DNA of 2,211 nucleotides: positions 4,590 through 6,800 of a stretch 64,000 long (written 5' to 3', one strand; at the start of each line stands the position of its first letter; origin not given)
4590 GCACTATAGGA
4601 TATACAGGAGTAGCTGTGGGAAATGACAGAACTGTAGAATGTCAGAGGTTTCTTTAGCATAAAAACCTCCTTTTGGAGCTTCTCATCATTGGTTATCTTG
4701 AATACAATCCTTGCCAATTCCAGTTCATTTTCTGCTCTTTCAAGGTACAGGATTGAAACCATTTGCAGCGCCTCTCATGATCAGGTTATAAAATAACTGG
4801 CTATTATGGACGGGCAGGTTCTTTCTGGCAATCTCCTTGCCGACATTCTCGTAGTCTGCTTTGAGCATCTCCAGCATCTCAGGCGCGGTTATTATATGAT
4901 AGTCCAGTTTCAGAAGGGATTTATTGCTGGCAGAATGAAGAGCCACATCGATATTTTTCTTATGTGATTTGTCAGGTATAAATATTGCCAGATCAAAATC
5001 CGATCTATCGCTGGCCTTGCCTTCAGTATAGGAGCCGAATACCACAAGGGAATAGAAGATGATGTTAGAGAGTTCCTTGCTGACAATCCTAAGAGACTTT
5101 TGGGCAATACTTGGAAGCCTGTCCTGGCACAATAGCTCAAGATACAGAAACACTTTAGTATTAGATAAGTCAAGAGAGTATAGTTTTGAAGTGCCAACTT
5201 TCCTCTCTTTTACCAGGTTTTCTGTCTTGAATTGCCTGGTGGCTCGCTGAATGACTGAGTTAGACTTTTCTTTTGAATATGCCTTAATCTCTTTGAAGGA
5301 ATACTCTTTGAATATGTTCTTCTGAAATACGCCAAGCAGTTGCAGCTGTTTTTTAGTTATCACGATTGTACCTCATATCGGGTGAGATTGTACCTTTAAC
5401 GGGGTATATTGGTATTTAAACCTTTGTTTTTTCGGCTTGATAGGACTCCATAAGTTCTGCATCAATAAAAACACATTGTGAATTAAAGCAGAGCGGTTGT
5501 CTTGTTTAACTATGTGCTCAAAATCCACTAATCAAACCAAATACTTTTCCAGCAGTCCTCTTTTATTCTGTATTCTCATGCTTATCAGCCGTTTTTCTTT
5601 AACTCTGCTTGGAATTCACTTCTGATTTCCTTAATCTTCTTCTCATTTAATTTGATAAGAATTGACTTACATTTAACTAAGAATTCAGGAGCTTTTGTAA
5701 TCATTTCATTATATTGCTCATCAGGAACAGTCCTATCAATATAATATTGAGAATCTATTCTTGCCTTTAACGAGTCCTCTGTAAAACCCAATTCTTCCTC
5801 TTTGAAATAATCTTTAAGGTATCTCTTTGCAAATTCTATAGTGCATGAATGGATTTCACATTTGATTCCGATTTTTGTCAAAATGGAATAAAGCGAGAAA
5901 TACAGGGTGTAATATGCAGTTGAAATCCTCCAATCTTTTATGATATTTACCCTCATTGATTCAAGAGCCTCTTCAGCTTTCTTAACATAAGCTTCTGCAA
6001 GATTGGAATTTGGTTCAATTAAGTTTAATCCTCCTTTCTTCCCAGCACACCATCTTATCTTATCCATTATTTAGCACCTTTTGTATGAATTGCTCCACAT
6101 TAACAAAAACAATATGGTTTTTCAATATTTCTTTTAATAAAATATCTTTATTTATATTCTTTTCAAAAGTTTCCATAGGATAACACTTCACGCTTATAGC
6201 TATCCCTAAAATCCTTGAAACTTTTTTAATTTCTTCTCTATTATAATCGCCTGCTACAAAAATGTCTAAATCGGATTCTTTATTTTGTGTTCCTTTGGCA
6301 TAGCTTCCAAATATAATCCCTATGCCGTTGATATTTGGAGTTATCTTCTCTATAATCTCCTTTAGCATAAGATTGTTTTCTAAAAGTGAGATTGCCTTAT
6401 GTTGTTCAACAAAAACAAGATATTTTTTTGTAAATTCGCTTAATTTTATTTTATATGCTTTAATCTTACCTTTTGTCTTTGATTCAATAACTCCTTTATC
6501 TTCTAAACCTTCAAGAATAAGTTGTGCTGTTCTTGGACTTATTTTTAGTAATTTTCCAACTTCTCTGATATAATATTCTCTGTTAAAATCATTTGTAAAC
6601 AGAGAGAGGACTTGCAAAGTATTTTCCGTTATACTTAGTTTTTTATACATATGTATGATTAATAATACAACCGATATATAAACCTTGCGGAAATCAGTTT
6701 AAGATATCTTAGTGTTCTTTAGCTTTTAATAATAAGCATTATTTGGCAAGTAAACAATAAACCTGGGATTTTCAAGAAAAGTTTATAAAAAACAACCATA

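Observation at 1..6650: Left-end accessory / defence-like island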

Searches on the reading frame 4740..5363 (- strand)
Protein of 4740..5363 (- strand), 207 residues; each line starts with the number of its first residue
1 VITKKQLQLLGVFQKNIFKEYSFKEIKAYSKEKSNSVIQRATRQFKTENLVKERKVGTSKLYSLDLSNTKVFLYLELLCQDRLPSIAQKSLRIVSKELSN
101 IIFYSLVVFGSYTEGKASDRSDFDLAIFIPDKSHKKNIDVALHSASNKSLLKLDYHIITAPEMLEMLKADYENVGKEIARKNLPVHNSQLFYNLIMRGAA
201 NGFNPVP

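Call 3: search_protein_families(library=pfam, proteins=[window:4740-5363:-], max_evalue=0.1)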
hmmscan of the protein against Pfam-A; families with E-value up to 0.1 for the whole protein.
window:4740-5363:- (207 aa): 3 families
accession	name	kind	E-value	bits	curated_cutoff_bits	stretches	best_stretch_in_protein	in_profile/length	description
PF01909.29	NTP_transf_2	-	2e-07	31.8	21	1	103-163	14-77/93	Nucleotidyltransferase domain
PF18765.7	Polbeta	-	3.9e-07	30.6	26.9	1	106-177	16-86/93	Polymerase beta, Nucleotidyltransferase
PF22600.2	MTPAP-like_central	-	0.0091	16.5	27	1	104-137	40-73/139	Poly(A) RNA polymerase, mitochondrial-like, central palm domain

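Call 4: search_protein_families(library=padloc, proteins=[window:4740-5363:-], max_evalue=0.1)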
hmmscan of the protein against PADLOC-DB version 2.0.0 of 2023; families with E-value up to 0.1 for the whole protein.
window:4740-5363:- (207 aa): 8 families
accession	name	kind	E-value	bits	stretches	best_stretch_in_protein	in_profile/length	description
PDLC04368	PDC-M05A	-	2.5e-08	32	1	2-171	11-174/201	-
PDLC04903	PDC-S09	-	9.3e-05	20.7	1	103-156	26-79/108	-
PDLC04907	PDC-S09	-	0.00016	19.7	1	103-146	27-71/114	-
PDLC04904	PDC-S09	-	0.00034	18.8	1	98-167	20-87/104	-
PDLC04906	PDC-S09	-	0.00044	18.6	1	104-135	25-56/98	-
PDLC04369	PDC-M05A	-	0.0021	15.7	1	7-179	16-177/201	-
PDLC04902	PDC-S09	-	0.0023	16.2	1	104-134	22-52/97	-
PDLC02306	AbiEii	-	0.022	12.4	0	130-186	210-264/280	AbiEii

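Call 63: search_protein_families(library=ncbifam, proteins=[window:4740-5363:-], max_evalue=0.01)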
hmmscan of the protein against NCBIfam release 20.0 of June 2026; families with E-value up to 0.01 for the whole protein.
window:4740-5363:- (207 aa): 2 families
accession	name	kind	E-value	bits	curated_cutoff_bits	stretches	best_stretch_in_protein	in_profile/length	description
NF047752.1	MntA_antitoxin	equivalog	1.2e-06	28.4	60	1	106-138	10-43/106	type VII toxin-antitoxin system MntA family adenylyltransferase antitoxin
NF045481.1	Endoglyc_F3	equivalog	0.0013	18.2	450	1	70-139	203-270/290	endo-beta-N-acetylglucosaminidase F3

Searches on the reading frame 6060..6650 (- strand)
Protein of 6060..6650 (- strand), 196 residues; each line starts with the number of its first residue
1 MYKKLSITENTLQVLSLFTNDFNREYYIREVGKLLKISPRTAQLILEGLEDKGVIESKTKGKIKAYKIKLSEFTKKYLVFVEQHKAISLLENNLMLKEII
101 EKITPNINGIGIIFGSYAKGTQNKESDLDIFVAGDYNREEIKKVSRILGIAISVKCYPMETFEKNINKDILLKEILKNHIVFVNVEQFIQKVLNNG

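Call 3: search_protein_families(library=pfam, proteins=[window:6060-6650:-], max_evalue=0.1)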
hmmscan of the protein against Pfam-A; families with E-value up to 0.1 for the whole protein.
window:6060-6650:- (196 aa): 12 families
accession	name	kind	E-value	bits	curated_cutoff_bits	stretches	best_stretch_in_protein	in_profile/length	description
PF01909.29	NTP_transf_2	-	5.6e-09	36.7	21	1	112-171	18-86/93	Nucleotidyltransferase domain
PF18765.7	Polbeta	-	1.1e-08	35.6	26.9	1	105-183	11-88/93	Polymerase beta, Nucleotidyltransferase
PF22600.2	MTPAP-like_central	-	0.00025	21.6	27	1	95-153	28-71/139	Poly(A) RNA polymerase, mitochondrial-like, central palm domain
PF07106.19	TBPIP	-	0.0032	17.8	22.8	1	36-68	29-61/62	TBPIP/Hop2 winged helix domain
PF01978.25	TrmB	-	0.0064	16.8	25.6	1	28-67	25-63/68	Sugar-specific transcriptional regulator TrmB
PF01726.22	LexA_DNA_bind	-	0.0087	16.3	23.7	1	28-58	28-59/65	LexA DNA binding domain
PF18607.7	HTH_54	-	0.038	14.6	32.3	1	16-73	18-76/92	ParA helix turn helix domain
PF10007.15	DUF2250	-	0.038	14.5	24.4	1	4-70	3-67/93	Uncharacterized protein conserved in archaea (DUF2250)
PF12633.13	Adenyl_cycl_N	-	0.038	14.4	27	1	82-135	66-119/199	Adenylate cyclase NT domain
PF03965.22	Penicillinase_R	-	0.047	14.5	22.6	1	32-72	28-68/115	Penicillinase repressor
PF14394.12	DUF4423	-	0.049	13.9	30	1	28-71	39-82/165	Domain of unknown function (DUF4423)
PF21178.2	Itf52_C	-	0.053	13.7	27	0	25-41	21-37/51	Intraflagellar transport protein 52, C-terminal domain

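Call 4: search_protein_families(library=padloc, proteins=[window:6060-6650:-], max_evalue=0.1)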
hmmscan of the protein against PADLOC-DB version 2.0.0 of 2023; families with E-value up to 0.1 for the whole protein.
window:6060-6650:- (196 aa): 18 families
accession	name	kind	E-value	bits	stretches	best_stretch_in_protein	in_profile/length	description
PDLC04368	PDC-M05A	-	5.9e-17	60.2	1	9-184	13-189/201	-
PDLC04372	PDC-M05A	-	2e-07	29.5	1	43-183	16-157/167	-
PDLC04906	PDC-S09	-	2.9e-07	28.8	1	113-146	29-62/98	-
PDLC04903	PDC-S09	-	6.8e-06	24.3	1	112-152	30-70/108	-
PDLC04369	PDC-M05A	-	8.2e-06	23.6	1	23-177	27-178/201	-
PDLC04904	PDC-S09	-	9.7e-06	23.7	1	113-138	30-55/104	-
PDLC01438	Csa3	-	0.0001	20.5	1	8-89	147-209/305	"CAS-I,CAS-II,CAS-III,CAS-IV,CAS-V,CAS-VI; associated_signaling"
PDLC04902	PDC-S09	-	0.0001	20.5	1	113-139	26-52/97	-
PDLC04907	PDC-S09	-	0.00015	19.9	1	112-136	31-55/114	-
PDLC01866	CARF3--CARF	-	0.00029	18.9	1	6-69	136-197/207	-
PDLC01434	CasR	-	0.00075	17.4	1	8-64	127-180/191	"CAS-I,CAS-II,CAS-III,CAS-IV,CAS-V,CAS-VI; associated_signaling"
PDLC01865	CARF3--CARF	-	0.001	16.8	1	28-68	164-203/215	-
PDLC01879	CARF3--CARF_TM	-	0.0012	16.6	1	5-72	152-211/222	-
PDLC01044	Csa3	-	0.0013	16.6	1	3-66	130-184/194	Type I-A associated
PDLC04901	PDC-S09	-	0.007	15.1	1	96-133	8-46/126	-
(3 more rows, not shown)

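Call 63: search_protein_families(library=ncbifam, proteins=[window:6060-6650:-], max_evalue=0.01)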
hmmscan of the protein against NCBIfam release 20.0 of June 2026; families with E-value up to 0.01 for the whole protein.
window:6060-6650:- (196 aa): 5 families
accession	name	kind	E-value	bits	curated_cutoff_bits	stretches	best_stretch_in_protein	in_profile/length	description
NF047752.1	MntA_antitoxin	equivalog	1.2e-06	28.4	60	1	112-182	11-80/106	type VII toxin-antitoxin system MntA family adenylyltransferase antitoxin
NF004453.0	PRK05786.1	equivalog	0.00051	19.6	243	0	54-131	33-106/238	3-ketoacyl-(acyl-carrier-protein) reductase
NF051895.1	anti_phage_HalB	equivalog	0.0012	18.4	190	1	112-163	3-49/211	anti-phage Hailong system nucleotidyltransferase HalB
TIGR01884.1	cas_HTH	subfamily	0.0057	16.1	60.2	0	6-64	139-196/202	CRISPR-associated CARF protein Csa3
NF053609.1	Sul12a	equivalog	0.0061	16.7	150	1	25-103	19-98/103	Sul12a family chromatin-organizing protein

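Call 87: search_solved_structures(query=window:6060-6650:-, max_evalue=0.01)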
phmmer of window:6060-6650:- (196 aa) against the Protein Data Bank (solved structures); distinct sequences matched with E-value up to 0.01: 1.
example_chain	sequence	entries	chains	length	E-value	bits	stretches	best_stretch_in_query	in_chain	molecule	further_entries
3k2z_A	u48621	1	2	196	0.0037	20.4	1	8-92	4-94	LexA repressor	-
